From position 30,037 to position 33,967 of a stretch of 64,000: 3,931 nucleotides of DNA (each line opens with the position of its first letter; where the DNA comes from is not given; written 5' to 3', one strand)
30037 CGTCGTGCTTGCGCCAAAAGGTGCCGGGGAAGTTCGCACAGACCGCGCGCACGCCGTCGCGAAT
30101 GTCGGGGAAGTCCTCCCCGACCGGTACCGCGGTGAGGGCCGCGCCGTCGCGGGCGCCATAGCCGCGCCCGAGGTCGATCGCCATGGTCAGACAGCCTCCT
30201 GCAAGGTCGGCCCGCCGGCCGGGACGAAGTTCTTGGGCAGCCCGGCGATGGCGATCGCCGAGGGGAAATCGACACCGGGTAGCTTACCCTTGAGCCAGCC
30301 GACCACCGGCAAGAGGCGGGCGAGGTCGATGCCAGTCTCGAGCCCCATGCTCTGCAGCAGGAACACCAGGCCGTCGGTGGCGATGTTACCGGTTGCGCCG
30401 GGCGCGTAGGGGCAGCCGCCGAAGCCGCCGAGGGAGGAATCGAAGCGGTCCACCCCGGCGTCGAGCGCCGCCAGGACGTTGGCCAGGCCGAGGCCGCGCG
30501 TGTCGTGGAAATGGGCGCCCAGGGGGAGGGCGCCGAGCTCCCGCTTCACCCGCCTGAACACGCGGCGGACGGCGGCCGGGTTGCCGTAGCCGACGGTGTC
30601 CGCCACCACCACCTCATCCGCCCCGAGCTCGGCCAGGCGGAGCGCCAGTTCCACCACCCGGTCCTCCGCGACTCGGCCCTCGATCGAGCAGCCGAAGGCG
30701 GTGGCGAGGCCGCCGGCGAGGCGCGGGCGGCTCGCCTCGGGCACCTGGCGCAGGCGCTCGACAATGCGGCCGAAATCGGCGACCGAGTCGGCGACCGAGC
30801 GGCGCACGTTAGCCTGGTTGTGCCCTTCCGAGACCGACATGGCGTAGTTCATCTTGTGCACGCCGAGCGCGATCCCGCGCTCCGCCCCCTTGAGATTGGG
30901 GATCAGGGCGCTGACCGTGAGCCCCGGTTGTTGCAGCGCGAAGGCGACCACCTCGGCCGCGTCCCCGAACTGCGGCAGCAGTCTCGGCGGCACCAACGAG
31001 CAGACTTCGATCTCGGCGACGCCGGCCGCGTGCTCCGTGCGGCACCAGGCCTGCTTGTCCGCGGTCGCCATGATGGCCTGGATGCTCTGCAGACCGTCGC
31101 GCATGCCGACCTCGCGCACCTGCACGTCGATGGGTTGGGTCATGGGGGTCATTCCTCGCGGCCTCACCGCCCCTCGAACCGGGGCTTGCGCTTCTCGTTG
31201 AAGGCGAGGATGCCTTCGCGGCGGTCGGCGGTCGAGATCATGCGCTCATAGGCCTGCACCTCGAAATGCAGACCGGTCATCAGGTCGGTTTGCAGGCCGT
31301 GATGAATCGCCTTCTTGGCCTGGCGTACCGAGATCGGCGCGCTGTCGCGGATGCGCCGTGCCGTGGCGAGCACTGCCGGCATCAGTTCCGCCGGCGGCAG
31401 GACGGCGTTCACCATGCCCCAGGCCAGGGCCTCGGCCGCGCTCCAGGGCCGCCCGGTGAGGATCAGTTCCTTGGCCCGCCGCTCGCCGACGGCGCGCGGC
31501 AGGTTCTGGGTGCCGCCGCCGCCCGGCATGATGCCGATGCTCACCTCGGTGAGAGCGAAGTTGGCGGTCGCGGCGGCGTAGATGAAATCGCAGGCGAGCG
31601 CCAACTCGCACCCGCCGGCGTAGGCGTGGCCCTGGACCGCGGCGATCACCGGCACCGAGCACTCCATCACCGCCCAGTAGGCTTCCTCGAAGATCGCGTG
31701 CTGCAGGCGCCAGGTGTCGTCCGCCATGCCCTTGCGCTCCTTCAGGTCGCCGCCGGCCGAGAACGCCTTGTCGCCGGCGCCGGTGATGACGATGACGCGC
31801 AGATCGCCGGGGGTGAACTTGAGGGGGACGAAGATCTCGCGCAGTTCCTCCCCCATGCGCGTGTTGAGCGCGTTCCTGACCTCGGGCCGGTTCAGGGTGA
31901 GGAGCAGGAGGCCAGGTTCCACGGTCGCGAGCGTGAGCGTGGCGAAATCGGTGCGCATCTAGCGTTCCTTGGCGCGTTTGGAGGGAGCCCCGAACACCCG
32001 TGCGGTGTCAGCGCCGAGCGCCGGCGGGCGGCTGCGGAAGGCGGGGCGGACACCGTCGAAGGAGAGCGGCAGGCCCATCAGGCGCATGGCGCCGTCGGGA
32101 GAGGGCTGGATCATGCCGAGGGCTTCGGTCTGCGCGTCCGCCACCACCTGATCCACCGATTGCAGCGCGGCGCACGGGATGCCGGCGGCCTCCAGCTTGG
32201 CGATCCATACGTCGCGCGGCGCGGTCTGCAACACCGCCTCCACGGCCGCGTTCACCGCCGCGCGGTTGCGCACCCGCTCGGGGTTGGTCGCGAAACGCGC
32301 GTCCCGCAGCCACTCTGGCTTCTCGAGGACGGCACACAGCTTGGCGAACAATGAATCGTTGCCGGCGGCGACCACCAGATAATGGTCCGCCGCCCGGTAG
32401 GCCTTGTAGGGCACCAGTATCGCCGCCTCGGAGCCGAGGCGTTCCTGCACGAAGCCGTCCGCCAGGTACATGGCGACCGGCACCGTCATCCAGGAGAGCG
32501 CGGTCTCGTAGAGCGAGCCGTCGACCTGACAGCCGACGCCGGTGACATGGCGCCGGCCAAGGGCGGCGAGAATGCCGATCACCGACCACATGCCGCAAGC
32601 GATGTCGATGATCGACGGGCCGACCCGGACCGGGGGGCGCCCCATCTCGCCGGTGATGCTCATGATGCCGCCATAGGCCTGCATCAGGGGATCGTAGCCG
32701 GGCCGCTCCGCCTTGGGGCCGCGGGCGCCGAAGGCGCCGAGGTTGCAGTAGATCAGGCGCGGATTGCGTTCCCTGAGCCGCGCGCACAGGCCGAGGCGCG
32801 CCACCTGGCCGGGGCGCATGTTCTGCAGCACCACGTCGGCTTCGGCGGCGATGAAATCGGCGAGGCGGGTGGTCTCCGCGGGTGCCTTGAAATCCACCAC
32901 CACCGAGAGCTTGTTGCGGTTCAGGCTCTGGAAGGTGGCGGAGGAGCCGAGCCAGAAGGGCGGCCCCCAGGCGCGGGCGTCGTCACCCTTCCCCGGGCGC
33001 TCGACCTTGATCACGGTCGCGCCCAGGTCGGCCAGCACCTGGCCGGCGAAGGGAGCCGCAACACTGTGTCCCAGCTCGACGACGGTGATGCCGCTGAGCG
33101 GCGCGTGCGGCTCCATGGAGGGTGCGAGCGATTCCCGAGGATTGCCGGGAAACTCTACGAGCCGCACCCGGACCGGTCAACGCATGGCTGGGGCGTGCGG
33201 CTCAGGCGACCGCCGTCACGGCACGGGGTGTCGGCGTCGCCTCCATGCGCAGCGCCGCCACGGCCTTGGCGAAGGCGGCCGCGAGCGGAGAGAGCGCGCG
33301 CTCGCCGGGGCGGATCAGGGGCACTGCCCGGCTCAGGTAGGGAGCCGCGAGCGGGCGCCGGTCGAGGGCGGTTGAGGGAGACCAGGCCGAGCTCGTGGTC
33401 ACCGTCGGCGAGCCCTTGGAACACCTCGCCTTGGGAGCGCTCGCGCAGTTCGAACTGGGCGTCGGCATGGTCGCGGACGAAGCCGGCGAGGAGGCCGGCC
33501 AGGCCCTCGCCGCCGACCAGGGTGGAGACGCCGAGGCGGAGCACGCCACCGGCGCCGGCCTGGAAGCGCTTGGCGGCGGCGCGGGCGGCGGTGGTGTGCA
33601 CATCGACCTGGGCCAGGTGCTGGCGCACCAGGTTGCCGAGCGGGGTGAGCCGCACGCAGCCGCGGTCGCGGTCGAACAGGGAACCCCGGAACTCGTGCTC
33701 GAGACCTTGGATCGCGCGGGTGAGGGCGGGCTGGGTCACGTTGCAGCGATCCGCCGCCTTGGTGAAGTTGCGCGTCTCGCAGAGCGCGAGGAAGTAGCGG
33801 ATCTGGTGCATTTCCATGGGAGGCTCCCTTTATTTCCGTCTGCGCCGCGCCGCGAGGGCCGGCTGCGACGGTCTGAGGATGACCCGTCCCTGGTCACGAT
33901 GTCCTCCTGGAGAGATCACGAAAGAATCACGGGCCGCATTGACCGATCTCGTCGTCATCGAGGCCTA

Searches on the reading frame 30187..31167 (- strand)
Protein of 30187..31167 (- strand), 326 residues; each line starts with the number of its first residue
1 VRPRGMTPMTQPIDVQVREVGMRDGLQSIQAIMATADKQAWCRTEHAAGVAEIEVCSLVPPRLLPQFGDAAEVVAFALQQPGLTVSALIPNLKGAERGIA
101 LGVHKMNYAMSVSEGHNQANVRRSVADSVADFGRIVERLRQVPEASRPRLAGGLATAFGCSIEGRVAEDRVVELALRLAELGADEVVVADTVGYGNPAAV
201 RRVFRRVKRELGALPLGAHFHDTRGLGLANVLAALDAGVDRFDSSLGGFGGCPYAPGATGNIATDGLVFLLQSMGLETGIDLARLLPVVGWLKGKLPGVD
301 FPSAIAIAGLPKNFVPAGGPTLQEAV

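Call 43: search_protein_families(library=pfam, proteins=[window:30187-31167:-], max_evalue=1)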
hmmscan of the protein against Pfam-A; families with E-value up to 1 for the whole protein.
window:30187-31167:- (326 aa): 2 families
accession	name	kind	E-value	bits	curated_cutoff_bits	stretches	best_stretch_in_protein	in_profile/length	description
PF00682.25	HMGL-like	-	4.3e-41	141.5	29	1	15-286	2-254/260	HMGL-like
PF12833.13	HTH_18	-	0.038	14.7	33.6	1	146-209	8-71/80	Helix-turn-helix domain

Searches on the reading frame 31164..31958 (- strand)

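Call 43: search_protein_families(library=pfam, proteins=[window:31164-31958:-], max_evalue=1)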
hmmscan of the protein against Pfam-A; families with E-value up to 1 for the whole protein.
window:31164-31958:- (264 aa): 2 families
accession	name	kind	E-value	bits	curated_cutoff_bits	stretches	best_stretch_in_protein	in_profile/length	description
PF00378.25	ECH_1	-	3.1e-72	243.4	27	1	15-263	4-250/251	Enoyl-CoA hydratase/isomerase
PF16113.10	ECH_2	-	1.7e-31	110.4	27.2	2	19-192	3-177/335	Enoyl-CoA hydratase/isomerase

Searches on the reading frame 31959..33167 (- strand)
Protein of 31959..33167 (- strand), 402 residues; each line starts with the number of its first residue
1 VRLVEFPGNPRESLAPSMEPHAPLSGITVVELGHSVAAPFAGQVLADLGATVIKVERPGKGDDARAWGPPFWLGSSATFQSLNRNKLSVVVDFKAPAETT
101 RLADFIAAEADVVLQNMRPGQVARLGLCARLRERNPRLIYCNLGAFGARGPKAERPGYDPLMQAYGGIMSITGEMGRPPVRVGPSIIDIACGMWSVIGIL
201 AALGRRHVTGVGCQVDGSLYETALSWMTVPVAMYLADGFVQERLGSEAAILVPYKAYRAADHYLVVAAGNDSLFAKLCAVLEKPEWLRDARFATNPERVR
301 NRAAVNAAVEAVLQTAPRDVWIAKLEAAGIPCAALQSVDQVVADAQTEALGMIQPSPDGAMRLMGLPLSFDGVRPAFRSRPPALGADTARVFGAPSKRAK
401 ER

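Call 4: search_protein_families(library=pfam, proteins=[window:31959-33167:-], max_evalue=1)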
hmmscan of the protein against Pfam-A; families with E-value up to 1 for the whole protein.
window:31959-33167:- (402 aa): 1 family
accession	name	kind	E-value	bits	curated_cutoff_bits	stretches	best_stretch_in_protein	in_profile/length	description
PF02515.22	CoA_transf_3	-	5e-119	398.1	23.3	1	24-388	1-366/366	CoA-transferase family III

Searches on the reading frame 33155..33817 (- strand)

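Call 4: search_protein_families(library=pfam, proteins=[window:33155-33817:-], max_evalue=1)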
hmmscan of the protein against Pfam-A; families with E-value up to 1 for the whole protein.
window:33155-33817:- (220 aa): 3 families
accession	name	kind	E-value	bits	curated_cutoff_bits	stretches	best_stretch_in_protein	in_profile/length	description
PF00126.33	HTH_1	-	8.4e-20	70.9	26.6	1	4-61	2-59/60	Bacterial regulatory helix-turn-helix protein, lysR family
PF03466.25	LysR_substrate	-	1e-07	32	28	1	87-153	2-68/209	LysR substrate binding domain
PF25213.1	HVO_A0261_N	-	0.0019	18.5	35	1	19-71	28-77/86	HVO_A0261 N-terminal domain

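Call 16: search_protein_families(library=ncbifam, proteins=[window:33155-33817:-], max_evalue=1)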
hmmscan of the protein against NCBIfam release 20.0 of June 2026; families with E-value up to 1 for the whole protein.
window:33155-33817:- (220 aa): 55 families (the best 25 are shown)
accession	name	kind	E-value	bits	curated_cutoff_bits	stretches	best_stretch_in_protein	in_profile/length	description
NF040786.1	LysR_Sec_metab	equivalog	4.3e-23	81.8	250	1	1-146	1-146/298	selenium metabolism-associated LysR family transcriptional regulator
NF008416.0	PRK11242.1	equivalog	1.6e-21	76.9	277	1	1-145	1-145/300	transcriptional regulator CynR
NF047520.1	trans_act_CidR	equivalog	2.1e-19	69.8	415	1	1-148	1-148/292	cidABC operon transcriptional activator CidR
NF053705.1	TransRegGltCGpos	equivalog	2.8e-19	69.4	350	1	1-147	1-147/300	glutamate biosynthesis transcriptional regulator GltC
NF040710.1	benzoate_CatM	exception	3.6e-18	65.9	580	1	1-155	1-154/293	cis,cis-muconate-binding transcription regulator CatM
NF058504.1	TransRegCcpCBac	equivalog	3.9e-17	62.6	400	1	1-146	1-146/287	transcriptional regulator CcpC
NF045775.1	acetoin_reg_AlsR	exception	1.7e-16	60.6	430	1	1-147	1-147/290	acetoin biosynthesis transcriptional regulator AlsR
NF008722.0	PRK11716.1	equivalog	2.9e-16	59.3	246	1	1-145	1-145/293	HTH-type transcriptional activator IlvY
NF007439.0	PRK09986.1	equivalog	2.9e-14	53.1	290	1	3-138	9-144/296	LysR family transcriptional regulator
NF040709.1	benzoate_BenM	exception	1.4e-13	50.9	600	1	1-156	1-155/299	benzoate utilization transcription regulator BenM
NF007385.0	PRK09906.1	equivalog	3e-13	49.6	356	1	1-146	1-145/296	DNA-binding transcriptional regulator HcaR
TIGR02424.1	TF_pcaQ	equivalog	4.2e-13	48.9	303.8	1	5-143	7-145/300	pca operon transcription factor PcaQ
NF045990.1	TransRegCbbRRhodb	equivalog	1e-11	44.4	450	1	3-154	8-158/304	LysR family regulator CbbR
NF009888.0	PRK13348.1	subfamily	3.2e-11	42.8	297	1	2-82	4-83/302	HTH-type transcriptional regulator ArgP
NF047711.1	PutUtilRegPtrR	equivalog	8.3e-11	41.5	400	1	1-146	1-144/283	putrescine utilization regulator PtrR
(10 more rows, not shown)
